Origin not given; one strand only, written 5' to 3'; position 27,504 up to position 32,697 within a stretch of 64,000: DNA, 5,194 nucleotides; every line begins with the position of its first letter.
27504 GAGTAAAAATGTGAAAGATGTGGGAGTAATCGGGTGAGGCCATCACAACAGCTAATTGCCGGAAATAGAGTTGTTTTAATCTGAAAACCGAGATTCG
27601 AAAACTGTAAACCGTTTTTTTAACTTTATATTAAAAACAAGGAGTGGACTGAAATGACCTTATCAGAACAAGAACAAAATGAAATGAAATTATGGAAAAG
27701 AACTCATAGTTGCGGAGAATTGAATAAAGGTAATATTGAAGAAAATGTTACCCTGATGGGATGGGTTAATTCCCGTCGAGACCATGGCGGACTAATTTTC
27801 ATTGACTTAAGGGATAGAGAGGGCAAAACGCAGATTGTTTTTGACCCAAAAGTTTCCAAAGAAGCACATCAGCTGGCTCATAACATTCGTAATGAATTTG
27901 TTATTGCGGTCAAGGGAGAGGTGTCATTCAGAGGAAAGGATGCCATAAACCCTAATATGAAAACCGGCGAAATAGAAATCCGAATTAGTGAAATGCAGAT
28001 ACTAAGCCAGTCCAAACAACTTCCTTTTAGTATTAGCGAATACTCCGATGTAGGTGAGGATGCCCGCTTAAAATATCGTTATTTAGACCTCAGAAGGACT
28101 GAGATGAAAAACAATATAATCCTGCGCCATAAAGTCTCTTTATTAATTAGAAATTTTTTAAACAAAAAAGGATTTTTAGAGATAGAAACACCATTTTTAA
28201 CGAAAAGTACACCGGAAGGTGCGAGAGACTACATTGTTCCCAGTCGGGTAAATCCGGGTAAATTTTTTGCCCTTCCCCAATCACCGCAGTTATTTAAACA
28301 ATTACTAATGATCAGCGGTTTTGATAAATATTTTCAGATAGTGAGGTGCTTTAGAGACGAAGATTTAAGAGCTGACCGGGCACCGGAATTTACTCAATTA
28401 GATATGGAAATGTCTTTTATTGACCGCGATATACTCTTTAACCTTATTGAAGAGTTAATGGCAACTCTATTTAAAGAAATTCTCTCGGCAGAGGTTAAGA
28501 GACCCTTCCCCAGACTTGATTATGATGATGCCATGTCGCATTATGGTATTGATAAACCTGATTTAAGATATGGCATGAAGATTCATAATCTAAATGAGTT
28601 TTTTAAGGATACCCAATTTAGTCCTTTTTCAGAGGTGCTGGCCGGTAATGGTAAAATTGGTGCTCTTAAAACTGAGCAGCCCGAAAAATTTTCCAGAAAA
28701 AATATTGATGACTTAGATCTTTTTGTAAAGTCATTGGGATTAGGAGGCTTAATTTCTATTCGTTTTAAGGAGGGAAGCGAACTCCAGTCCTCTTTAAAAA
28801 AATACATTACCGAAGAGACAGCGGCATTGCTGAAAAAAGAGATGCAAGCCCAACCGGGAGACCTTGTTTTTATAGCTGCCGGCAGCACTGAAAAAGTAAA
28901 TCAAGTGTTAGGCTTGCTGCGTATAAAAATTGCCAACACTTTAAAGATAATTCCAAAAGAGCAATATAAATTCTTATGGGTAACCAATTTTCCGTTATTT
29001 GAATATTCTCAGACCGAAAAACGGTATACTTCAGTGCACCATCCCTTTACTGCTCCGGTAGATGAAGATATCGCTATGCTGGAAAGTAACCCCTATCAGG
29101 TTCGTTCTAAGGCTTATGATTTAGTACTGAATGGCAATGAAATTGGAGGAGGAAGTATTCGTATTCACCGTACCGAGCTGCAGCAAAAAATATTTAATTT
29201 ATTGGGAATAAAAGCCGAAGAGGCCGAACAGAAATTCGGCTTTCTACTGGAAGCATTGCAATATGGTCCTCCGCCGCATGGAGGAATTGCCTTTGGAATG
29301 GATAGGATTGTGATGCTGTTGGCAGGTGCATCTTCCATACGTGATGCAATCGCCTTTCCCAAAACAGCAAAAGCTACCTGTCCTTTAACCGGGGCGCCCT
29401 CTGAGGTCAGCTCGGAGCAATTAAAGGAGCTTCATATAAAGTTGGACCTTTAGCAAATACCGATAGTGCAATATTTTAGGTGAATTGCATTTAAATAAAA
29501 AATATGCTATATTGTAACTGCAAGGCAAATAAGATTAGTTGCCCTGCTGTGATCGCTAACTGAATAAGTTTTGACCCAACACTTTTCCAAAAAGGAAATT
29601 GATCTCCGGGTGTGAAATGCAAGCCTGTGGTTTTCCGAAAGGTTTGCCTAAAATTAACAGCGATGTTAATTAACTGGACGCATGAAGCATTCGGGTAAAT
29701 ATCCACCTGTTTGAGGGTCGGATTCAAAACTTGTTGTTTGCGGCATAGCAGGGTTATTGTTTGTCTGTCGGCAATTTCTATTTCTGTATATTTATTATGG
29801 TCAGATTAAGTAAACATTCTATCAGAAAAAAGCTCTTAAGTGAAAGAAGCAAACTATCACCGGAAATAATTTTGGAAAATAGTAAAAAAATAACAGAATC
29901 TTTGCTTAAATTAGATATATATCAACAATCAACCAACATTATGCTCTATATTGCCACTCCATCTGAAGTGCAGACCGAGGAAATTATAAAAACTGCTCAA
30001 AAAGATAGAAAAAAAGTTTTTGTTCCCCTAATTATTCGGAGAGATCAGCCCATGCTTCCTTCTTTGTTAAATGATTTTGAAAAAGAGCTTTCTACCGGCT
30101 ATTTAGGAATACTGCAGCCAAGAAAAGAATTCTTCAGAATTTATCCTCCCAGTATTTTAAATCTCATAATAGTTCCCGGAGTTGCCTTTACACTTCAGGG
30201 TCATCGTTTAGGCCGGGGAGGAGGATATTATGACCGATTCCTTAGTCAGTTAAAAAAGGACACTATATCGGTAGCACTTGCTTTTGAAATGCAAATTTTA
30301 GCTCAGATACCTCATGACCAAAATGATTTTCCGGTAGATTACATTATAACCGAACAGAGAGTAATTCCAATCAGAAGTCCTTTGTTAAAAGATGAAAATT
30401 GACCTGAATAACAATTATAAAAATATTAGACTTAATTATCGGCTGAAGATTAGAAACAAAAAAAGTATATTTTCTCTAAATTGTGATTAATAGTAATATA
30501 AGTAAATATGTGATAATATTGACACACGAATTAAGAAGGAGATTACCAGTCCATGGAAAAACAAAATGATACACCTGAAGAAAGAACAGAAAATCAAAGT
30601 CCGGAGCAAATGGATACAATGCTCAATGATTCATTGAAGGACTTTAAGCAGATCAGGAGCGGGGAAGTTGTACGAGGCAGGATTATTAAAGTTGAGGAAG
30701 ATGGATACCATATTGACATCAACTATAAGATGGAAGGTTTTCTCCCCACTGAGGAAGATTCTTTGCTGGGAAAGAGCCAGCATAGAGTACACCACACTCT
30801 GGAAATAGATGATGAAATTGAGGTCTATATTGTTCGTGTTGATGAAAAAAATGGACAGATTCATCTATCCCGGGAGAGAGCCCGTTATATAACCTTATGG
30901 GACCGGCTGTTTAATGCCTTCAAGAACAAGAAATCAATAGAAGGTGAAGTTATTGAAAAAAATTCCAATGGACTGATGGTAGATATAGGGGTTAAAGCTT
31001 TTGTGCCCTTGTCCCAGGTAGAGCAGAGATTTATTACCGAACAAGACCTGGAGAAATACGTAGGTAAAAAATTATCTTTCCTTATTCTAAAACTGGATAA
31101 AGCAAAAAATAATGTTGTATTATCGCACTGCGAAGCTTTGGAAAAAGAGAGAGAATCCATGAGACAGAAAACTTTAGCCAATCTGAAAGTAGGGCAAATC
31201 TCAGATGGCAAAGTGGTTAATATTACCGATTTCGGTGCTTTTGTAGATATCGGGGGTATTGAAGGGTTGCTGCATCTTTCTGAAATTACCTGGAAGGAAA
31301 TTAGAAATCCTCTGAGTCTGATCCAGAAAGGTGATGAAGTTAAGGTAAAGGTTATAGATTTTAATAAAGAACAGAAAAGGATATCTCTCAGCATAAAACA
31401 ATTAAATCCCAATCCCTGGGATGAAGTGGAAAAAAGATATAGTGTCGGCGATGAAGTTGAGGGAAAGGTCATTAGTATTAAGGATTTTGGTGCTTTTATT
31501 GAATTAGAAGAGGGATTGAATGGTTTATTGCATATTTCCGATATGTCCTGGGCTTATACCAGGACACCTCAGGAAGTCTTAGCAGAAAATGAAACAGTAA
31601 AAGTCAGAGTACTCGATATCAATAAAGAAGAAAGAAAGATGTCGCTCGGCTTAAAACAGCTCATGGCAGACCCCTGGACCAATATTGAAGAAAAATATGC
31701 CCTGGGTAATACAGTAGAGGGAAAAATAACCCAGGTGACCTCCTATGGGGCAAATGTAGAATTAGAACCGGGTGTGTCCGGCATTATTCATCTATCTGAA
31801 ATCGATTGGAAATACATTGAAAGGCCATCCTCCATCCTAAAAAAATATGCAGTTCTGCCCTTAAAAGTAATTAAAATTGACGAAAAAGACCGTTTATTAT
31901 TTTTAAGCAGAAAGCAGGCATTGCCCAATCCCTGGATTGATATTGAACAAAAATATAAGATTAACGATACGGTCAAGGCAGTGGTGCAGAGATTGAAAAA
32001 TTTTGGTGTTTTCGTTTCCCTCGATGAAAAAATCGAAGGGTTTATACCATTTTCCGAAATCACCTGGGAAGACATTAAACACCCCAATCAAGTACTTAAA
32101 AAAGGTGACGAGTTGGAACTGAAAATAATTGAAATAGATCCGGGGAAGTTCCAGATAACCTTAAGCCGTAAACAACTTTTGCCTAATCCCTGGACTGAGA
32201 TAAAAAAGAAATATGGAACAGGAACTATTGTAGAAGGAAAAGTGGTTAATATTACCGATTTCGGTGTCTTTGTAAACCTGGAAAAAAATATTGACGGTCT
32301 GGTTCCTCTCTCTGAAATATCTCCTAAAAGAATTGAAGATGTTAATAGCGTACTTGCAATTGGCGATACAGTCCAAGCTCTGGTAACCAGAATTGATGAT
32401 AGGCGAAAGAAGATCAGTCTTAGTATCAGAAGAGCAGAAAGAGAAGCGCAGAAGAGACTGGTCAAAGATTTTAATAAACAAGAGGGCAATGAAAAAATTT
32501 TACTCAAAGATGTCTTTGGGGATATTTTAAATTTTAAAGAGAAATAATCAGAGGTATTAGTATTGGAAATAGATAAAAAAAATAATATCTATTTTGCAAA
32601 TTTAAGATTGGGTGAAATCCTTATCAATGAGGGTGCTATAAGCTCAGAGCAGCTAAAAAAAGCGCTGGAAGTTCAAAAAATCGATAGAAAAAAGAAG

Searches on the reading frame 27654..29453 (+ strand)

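Call 64: search_protein_families(library=pfam, proteins=[window:27654-29453:+], max_evalue=0.00001)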
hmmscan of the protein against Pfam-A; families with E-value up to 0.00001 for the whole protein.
window:27654-29453:+ (599 aa): 3 families
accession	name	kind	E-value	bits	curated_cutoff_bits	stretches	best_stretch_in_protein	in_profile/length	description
PF00152.25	tRNA-synt_2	-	5.8e-125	416.9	25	1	135-571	2-307/308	tRNA synthetases class II (D, K and N)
PF01336.31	tRNA_anti-codon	-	5.4e-19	68.3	27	1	32-117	1-75/75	OB-fold nucleic acid binding domain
PF02938.19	GAD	-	1.9e-17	63.7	23.4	1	325-419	1-95/95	GAD domain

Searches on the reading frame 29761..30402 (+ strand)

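Call 64: search_protein_families(library=pfam, proteins=[window:29761-30402:+], max_evalue=0.00001)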
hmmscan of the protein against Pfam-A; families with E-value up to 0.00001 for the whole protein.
window:29761-30402:+ (213 aa): 1 family
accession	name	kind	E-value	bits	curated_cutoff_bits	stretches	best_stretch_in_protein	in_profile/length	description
PF01812.26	5-FTHF_cyc-lig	-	2.6e-46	158.3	27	1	18-198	1-186/186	5-formyltetrahydrofolate cyclo-ligase family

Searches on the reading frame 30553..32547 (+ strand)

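Call 64: search_protein_families(library=pfam, proteins=[window:30553-32547:+], max_evalue=0.00001)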
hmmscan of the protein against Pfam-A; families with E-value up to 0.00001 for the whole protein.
window:30553-32547:+ (664 aa): 7 families
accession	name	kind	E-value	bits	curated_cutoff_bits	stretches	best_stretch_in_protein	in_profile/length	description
PF00575.29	S1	-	8e-125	407.9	22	7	212-282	3-74/74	S1 RNA binding domain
PF23459.1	S1_RRP5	-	6.2e-37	126.4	27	1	473-538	6-71/72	RRP5 S1 domain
PF21710.3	Spt6_S1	-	4.2e-20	72.3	27.5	1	550-627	10-88/91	Spt6, S1/OB domain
PF13509.12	S1_2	-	1.8e-14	54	21.8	0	213-250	1-38/61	S1 domain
PF17092.11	PCB_OB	-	1e-08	36.3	27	0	291-353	24-97/111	Penicillin-binding protein OB-like domain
PF21266.3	RRP4_S1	-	1.6e-06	28.7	27.3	0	37-79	7-49/73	RRP4, S1 domain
PF21543.3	CvfB_2nd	-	1.7e-06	28.3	27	0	469-502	12-46/76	Virulence regulatory factor CvfB, second domain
